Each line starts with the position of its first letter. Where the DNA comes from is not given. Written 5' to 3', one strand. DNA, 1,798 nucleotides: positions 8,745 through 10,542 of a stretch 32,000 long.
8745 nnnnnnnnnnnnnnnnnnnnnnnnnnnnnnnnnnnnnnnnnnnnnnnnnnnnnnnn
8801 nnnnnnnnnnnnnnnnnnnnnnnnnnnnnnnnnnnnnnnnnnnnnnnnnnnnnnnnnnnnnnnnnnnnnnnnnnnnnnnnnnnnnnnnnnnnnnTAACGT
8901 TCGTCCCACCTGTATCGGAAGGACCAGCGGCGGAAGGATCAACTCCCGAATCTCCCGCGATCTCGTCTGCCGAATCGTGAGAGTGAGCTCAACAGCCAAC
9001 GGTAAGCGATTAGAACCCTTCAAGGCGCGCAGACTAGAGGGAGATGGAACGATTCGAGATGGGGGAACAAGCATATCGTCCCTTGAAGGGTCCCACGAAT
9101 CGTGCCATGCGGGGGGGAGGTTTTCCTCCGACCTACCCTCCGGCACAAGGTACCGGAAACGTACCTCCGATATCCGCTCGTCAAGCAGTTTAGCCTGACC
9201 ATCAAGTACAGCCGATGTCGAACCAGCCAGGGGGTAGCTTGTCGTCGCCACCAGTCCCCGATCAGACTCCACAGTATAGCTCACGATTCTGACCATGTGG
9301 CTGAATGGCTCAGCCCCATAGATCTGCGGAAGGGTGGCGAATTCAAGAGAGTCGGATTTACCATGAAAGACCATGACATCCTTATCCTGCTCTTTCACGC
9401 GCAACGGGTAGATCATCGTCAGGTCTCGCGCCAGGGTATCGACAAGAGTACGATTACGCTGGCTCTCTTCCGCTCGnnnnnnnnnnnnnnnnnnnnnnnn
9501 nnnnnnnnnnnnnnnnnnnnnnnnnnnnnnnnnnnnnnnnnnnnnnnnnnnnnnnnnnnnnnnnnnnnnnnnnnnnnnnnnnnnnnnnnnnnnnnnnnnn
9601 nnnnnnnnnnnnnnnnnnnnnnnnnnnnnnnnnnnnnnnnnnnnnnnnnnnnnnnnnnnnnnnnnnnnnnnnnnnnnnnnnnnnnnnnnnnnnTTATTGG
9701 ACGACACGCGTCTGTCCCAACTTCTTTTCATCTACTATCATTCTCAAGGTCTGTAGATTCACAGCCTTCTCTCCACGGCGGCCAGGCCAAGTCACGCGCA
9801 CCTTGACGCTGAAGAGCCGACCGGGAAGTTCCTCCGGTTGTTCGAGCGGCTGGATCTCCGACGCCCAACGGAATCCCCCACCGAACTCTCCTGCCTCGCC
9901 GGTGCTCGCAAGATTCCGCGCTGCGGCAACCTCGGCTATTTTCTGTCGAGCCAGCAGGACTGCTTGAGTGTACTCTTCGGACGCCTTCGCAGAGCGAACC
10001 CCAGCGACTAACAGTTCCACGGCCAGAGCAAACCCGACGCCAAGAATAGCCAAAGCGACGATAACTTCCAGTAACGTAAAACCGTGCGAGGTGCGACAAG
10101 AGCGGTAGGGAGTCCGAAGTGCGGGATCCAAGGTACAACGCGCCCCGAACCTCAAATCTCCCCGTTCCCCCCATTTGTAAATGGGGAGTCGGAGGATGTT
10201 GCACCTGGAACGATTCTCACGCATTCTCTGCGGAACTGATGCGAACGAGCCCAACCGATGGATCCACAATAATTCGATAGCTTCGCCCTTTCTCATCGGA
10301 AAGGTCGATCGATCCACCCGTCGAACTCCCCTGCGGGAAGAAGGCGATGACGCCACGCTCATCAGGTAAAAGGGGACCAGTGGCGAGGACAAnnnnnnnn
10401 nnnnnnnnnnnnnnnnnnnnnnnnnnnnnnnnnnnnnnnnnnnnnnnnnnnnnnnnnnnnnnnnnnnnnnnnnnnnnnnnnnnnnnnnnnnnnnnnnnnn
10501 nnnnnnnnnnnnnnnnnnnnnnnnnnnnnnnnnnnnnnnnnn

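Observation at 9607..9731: Second heptamer-array pair in the gspJ leader, arranged as a 30-bp foldback that pairs perfectly only on the antisense strand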

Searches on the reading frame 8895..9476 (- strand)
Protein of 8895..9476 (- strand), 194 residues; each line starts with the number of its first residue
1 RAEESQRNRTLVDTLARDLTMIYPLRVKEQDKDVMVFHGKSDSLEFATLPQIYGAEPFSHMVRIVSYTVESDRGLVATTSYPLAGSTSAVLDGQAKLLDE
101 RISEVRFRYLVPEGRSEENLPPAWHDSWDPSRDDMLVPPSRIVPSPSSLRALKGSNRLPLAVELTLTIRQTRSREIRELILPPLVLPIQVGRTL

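Call 17: find_related_loci(query=A2, collection=metagenome_contigs, flank=6000)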
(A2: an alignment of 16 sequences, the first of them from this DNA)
Query A2 (194 aa) in metagenome_contigs; peptide patterns used: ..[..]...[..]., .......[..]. (x = any residue, [..] = any of these).
95 stretches matched a pattern; 40 encode a relative of the query (tblastn E <= 1e-3); 38 distinct loci.
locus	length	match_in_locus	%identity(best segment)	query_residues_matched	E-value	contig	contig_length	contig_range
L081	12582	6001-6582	77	1-194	1e-96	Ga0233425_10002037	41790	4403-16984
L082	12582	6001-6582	73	1-194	5e-93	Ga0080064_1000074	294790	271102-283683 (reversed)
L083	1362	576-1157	74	1-194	5e-98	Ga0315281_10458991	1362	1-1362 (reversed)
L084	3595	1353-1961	66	1-194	2e-86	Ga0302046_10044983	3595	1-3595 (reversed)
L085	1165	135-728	66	1-194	3e-90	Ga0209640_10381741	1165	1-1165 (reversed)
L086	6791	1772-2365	66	1-194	4e-83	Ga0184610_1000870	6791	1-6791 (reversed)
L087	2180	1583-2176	65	1-194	2e-85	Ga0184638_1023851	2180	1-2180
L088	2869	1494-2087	65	1-194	7e-84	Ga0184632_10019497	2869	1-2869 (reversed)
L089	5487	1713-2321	64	1-194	2e-82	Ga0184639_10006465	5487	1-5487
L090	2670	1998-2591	64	1-194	2e-83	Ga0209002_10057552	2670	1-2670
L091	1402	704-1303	65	1-194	3e-86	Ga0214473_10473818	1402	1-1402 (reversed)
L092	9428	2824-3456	63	1-194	3e-81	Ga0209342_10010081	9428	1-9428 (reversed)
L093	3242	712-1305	64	1-194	4e-81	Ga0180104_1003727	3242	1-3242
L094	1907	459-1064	63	1-194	2e-83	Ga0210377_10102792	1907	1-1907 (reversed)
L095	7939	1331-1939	63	1-194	6e-80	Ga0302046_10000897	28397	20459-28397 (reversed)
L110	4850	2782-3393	61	1-194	6e-77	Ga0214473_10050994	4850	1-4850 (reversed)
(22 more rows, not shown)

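Call 35: search_protein_families(library=pfam, proteins=[L092:394-906:+, L110:385-954:+], max_evalue=0.01)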
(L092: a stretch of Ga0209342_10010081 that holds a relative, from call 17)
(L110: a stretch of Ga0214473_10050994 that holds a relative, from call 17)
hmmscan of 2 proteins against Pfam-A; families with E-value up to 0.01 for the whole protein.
L092:394-906:+ (171 aa): 1 family
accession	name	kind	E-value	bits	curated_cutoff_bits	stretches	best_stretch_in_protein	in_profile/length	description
PF05635.17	23S_rRNA_IVP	-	9.8e-26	90.5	33.8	1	16-119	1-104/106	23S rRNA-intervening sequence protein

L110:385-954:+ (190 aa): 1 family
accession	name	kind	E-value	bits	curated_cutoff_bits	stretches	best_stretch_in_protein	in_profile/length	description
PF05635.17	23S_rRNA_IVP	-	5.4e-30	104.2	33.8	1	61-159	1-99/106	23S rRNA-intervening sequence protein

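Call 55: find_homologous_proteins(query=L092:403-810:+, max_evalue=0.00001)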
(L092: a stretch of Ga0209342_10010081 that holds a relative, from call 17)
Query L092:403-810:+ (136 aa): 43 proteins with E <= 0.00001 among 79 candidates.
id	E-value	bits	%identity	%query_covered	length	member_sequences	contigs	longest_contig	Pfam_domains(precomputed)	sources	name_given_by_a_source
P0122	3.1e-51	191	71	96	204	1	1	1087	PF05635.18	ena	-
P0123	1.4e-49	186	74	89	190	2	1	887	PF05635.18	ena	-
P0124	1.1e-35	141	60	86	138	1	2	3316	PF05635.18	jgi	jgi:four helix bundle protein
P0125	9.6e-30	122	51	86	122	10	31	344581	PF05635.18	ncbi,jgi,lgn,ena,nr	ncbi:four helix bundle protein [candidate division WOR-3 bacterium]|nr:four helix bundle protein [ca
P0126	6.8e-29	119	54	87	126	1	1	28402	PF05635.18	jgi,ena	-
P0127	2.3e-27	114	52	90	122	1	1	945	PF05635.18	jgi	jgi:four helix bundle protein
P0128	9.2e-27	112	46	90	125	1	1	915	PF05635.18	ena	-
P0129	8.5e-26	109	47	89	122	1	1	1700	PF05635.18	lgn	-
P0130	1.1e-25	108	49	86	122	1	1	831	PF05635.18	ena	-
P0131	2.9e-24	104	48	93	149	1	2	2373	PF05635.18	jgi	-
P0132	6.1e-24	103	46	88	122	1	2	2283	PF05635.18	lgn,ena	-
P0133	2.7e-23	101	43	89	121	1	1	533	PF05635.18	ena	-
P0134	1.6e-22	98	45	85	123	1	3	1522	PF05635.18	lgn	-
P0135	1.6e-22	98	47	85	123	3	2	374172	PF05635.18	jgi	-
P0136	1.7e-22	98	49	86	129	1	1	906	PF05635.18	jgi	jgi:four helix bundle protein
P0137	4.6e-22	97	44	89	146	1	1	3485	PF22296.3,PF05635.18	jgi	jgi:four helix bundle protein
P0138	7.1e-22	96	48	82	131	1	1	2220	PF05635.18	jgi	-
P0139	2.3e-21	94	42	87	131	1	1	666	PF05635.18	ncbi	-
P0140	2.4e-21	94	42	92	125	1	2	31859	PF05635.18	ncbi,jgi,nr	ncbi:MAG: four helix bundle protein [Nitrospira sp.]|nr:four helix bundle protein [Nitrospira sp.]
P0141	3.6e-21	94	48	91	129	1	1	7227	PF05635.18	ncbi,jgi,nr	ncbi:MAG: four helix bundle protein [Chloroflexi bacterium]|nr:four helix bundle protein [Chloroflex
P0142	4.1e-21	94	45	85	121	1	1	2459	PF05635.18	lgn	-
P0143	5.2e-21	93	43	85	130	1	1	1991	PF05635.18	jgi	jgi:four helix bundle protein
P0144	7.3e-21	93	42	86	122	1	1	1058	PF05635.18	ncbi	-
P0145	7.4e-21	93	39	87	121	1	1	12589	PF05635.18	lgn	-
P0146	1.1e-20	92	39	86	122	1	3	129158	PF05635.18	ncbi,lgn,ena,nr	ncbi:MAG TPA: four helix bundle protein [Pyrinomonadaceae bacterium]|nr:four helix bundle protein [P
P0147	3.4e-20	91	48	79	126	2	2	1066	PF05635.18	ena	-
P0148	4.5e-20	90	40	88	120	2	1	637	PF05635.18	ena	-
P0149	1.9e-19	88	43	86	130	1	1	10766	PF05635.18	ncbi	-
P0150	3.3e-19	87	42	85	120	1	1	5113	PF05635.18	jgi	jgi:four helix bundle protein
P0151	3.7e-19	87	43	87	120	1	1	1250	PF05635.18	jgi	-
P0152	1.2e-18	86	38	86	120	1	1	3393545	PF05635.18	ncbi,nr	ncbi:MAG: four helix bundle protein [Acidobacteriota bacterium]|nr:MAG: four helix bundle protein [A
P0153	5.8e-18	83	48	73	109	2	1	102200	PF05635.18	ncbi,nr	ncbi:four helix bundle protein [Wenzhouxiangella sp. XN79A]|nr:four helix bundle protein [Wenzhouxia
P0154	8.0e-18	83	56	60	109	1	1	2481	PF05635.18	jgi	jgi:four helix bundle protein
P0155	8.1e-18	83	49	69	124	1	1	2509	PF05635.18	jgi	jgi:four helix bundle protein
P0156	9.0e-17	80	36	86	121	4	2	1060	PF05635.18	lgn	-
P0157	2.6e-12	65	37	84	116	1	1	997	PF05635.18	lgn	-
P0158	2.4e-11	62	41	79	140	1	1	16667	PF05635.18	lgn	-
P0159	7.1e-8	51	41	68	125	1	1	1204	PF22296.3,PF05635.18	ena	-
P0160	7.2e-8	51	41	68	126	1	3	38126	PF22296.3,PF05635.18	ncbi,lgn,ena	-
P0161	1.8e-7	50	40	68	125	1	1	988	PF22296.3,PF05635.18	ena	-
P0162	4.4e-7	48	42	58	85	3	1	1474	PF05635.18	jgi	jgi:four helix bundle protein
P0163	7.9e-7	47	34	93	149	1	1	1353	PF05635.18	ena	-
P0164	8.2e-6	44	44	55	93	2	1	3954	PF05635.18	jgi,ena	-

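Call 56: find_encoding_contigs(protein=P0125, flank=3000, max_places=4)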
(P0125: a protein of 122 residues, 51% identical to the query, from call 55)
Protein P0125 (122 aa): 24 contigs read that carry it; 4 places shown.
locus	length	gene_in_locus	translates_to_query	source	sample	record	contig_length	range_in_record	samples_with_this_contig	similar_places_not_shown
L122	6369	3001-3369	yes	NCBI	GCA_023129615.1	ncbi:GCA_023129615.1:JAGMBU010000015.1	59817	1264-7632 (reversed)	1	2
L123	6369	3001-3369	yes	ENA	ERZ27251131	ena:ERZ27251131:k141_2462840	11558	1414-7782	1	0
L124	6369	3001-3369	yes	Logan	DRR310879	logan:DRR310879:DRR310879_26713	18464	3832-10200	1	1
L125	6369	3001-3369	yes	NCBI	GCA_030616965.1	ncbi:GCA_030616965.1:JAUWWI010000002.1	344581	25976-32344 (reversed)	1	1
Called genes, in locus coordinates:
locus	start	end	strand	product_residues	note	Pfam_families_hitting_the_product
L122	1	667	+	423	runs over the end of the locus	PF01547:SBP_bac_1, PF13416:SBP_bac_8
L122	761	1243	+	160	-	PF09835:DUF2062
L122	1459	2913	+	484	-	PF01139:RtcB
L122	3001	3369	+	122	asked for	PF05635:23S_rRNA_IVP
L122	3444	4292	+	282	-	PF01937:ARMT1-like_dom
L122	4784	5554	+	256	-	PF01048:PNP_UDP_1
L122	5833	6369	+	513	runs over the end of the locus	PF08903:DUF1846, PF20921:DUF1846_C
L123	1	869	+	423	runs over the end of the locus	PF01547:SBP_bac_1, PF13416:SBP_bac_8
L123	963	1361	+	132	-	PF09835:DUF2062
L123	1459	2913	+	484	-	PF01139:RtcB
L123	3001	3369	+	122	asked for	PF05635:23S_rRNA_IVP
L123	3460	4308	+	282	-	PF01937:ARMT1-like_dom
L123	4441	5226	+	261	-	PF01048:PNP_UDP_1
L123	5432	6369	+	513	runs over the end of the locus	PF08903:DUF1846, PF20921:DUF1846_C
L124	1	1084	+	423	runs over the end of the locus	PF01547:SBP_bac_1, PF13416:SBP_bac_8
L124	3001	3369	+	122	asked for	PF05635:23S_rRNA_IVP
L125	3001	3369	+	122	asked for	PF05635:23S_rRNA_IVP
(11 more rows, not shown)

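Call 57: find_encoding_contigs(protein=P0126, flank=3000, max_places=2)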
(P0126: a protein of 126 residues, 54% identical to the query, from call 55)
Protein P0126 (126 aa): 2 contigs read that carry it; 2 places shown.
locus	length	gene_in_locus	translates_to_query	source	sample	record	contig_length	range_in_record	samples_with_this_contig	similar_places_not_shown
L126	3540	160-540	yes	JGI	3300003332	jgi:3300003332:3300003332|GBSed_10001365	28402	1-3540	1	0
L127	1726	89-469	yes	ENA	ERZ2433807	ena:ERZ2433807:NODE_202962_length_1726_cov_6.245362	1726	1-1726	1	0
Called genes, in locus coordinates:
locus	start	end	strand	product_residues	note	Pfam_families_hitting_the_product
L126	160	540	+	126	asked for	PF05635:23S_rRNA_IVP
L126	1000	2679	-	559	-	PF02554:CstA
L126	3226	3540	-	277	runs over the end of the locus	PF01116:F_bP_aldolase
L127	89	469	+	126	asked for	PF05635:23S_rRNA_IVP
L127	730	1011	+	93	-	PF04014:MazE_antitoxin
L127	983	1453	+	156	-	PF13470:PIN_3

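Call 58: find_encoding_contigs(protein=P0140, flank=3000, max_places=2)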
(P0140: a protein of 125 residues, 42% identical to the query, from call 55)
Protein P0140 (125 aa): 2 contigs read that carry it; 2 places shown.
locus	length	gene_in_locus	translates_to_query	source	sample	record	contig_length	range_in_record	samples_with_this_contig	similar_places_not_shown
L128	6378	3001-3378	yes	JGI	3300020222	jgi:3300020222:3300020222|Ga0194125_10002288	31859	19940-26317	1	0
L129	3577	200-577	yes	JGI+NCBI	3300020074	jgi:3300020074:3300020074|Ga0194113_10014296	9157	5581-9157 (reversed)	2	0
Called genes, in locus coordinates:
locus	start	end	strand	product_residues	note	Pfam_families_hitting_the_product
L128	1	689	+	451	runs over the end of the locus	PF04060:FeS, PF03599:CdhD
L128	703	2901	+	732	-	PF18537:CODH_A_N, PF03598:CdhC, PF19436:ACS_CODH_B_C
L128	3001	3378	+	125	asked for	PF05635:23S_rRNA_IVP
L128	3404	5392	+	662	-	PF03063:Prismane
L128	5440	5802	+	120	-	PF05635:23S_rRNA_IVP, PF22296:bAvd (weak)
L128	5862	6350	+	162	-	PF01257:2Fe-2S_thioredx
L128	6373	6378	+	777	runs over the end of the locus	PF01257:2Fe-2S_thioredx, PF01512:Complex1_51K, PF10531:SLBB (faint), PF00037:Fer4 (faint), PF10589:NADH_4Fe-4S, PF12797:Fer4_2 (faint), PF14697:Fer4_21, PF00571:CBS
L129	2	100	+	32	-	?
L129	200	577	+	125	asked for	PF05635:23S_rRNA_IVP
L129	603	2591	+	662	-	PF03063:Prismane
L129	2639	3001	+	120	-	PF05635:23S_rRNA_IVP, PF22296:bAvd (weak)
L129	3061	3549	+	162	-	PF01257:2Fe-2S_thioredx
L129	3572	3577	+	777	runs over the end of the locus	PF01257:2Fe-2S_thioredx, PF01512:Complex1_51K, PF10531:SLBB (faint), PF00037:Fer4 (faint), PF10589:NADH_4Fe-4S, PF12797:Fer4_2 (faint), PF14697:Fer4_21, PF00571:CBS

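Call 59: find_encoding_contigs(protein=P0146, flank=3000, max_places=2)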
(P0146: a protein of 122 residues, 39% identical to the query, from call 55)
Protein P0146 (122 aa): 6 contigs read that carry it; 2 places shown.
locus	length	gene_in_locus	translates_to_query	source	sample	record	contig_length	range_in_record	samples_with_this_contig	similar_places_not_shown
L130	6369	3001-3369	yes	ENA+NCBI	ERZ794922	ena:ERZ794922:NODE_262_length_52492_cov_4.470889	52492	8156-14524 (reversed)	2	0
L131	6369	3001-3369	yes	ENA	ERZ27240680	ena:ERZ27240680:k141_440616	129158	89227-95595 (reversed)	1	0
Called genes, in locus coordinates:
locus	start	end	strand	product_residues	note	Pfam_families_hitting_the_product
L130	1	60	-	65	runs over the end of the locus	-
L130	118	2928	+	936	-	PF00246:Peptidase_M14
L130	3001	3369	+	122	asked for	PF05635:23S_rRNA_IVP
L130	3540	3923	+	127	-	-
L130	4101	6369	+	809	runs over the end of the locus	PF03958:Secretin_N, PF00263:Secretin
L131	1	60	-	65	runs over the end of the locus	-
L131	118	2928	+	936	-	PF00246:Peptidase_M14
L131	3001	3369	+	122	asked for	PF05635:23S_rRNA_IVP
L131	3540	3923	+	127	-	-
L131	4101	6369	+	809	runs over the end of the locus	PF03958:Secretin_N, PF00263:Secretin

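Call 64: find_encoding_contigs(protein=P0135, flank=2500, max_places=1)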
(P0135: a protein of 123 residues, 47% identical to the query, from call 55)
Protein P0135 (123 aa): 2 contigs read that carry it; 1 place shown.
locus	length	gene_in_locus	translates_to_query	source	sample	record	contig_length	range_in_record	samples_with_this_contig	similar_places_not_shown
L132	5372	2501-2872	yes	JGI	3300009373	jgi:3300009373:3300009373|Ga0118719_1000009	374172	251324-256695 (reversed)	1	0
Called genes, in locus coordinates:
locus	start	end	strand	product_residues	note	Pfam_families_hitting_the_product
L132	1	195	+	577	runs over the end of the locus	PF00953:Glycos_transf_4, PF13727:CoA_binding_3, PF17836:PglD_N (weak)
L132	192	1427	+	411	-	PF04932:Wzy_C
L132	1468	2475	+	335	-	PF01075:Glyco_transf_9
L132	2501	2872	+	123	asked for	PF05635:23S_rRNA_IVP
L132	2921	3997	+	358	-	PF01075:Glyco_transf_9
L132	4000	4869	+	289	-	PF13692:Glyco_trans_1_4 (weak), PF00534:Glycos_transf_1 (weak), PF13524:Glyco_trans_1_2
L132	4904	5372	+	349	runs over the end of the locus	PF00535:Glycos_transf_2, PF10111:Glyco_tranf_2_2 (faint), PF13641:Glyco_tranf_2_3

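Call 65: find_encoding_contigs(protein=P0152, flank=2500, max_places=1)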
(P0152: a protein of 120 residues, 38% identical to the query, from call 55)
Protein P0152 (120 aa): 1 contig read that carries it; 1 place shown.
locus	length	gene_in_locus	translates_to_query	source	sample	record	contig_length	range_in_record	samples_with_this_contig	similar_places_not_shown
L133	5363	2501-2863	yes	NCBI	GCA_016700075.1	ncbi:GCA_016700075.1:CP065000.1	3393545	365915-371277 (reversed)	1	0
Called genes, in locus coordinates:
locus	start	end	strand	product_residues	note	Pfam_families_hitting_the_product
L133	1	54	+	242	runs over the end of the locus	-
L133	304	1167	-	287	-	PF03331:LpxC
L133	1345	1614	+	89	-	PF13711:DUF4160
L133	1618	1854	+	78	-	PF10387:DUF2442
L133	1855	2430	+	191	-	-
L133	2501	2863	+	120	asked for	PF05635:23S_rRNA_IVP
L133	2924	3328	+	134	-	PF01878:EVE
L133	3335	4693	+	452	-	PF14403:CP_ATPgrasp_2 (faint)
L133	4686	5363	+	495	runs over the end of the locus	PF13583:Reprolysin_4, PF13688:Reprolysin_5, PF13582:Reprolysin_3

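Call 66: find_encoding_contigs(protein=P0153, flank=2500, max_places=1)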
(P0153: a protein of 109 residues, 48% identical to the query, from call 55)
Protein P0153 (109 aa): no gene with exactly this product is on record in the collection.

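Call 67: find_encoding_contigs(protein=P0141, flank=2500, max_places=1)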
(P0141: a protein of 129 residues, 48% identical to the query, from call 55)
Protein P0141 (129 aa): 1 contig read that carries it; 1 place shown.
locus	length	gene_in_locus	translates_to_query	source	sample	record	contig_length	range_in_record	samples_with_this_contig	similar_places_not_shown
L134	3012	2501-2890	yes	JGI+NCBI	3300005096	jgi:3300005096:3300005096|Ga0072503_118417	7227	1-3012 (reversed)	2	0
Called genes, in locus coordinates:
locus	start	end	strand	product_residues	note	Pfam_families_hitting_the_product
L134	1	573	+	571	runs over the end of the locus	PF02776:TPP_enzyme_N, PF00205:TPP_enzyme_M, PF02775:TPP_enzyme_C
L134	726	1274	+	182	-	PF01842:ACT, PF22629:ACT_AHAS_ss, PF13710:ACT_5, PF10369:ALS_ss_C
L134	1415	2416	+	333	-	PF02826:2-Hacid_dh_C (weak), PF03446:NAD_binding_2 (faint), PF03807:F420_oxidored (faint), PF07991:KARI_N, PF01450:KARI_C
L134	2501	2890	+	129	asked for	PF05635:23S_rRNA_IVP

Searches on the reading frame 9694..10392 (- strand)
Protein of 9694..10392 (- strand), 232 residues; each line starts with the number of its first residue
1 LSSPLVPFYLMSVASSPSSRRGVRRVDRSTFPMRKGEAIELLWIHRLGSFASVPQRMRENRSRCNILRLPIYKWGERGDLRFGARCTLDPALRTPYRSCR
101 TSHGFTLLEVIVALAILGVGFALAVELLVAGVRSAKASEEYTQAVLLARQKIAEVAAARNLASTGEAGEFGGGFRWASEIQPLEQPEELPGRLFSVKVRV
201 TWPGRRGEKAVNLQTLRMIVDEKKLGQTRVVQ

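Call 35: search_protein_families(library=pfam, proteins=[window:9694-10392:-], max_evalue=0.01)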
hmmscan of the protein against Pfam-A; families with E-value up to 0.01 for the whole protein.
window:9694-10392:- (232 aa): 1 family
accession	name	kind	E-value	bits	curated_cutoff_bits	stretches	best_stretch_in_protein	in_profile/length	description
PF07963.17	N_methyl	-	2.1e-07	30.6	21.2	1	100-124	2-26/27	Prokaryotic N-terminal methylation motif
